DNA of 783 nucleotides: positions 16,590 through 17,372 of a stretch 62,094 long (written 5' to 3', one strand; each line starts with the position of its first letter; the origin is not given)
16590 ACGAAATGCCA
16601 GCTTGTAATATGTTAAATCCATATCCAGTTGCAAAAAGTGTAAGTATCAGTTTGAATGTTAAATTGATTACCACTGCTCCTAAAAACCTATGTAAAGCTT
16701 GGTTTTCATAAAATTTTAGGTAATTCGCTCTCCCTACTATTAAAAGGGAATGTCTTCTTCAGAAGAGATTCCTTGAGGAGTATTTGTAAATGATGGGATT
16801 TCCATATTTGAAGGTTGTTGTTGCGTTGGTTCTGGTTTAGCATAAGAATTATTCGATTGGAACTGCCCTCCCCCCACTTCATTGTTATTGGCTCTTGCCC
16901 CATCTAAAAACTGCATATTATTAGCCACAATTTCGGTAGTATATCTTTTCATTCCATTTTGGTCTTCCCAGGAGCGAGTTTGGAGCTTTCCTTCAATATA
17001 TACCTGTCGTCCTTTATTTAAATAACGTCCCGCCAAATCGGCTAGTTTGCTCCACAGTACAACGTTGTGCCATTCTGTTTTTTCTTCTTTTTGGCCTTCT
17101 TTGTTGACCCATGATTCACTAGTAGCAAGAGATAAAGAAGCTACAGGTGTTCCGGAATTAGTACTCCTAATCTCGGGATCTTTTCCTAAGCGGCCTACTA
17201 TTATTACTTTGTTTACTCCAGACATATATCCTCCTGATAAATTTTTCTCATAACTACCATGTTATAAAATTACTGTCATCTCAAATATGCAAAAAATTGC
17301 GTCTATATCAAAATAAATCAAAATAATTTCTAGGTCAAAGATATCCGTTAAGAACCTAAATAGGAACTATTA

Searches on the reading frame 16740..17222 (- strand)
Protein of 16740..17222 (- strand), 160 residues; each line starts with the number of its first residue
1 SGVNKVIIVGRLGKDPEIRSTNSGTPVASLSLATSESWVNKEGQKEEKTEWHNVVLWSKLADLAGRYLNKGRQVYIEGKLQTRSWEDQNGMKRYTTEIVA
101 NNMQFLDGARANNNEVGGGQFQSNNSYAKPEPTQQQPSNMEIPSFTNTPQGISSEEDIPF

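Call 69: search_protein_families(library=pfam, proteins=[window:16740-17222:-], max_evalue=0.00001)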
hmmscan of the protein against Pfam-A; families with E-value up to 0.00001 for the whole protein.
window:16740-17222:- (160 aa): 1 family
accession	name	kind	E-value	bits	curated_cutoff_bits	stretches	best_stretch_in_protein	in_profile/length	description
PF00436.31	SSB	-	8.2e-41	138.7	26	1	3-106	1-104/104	Single-strand binding protein family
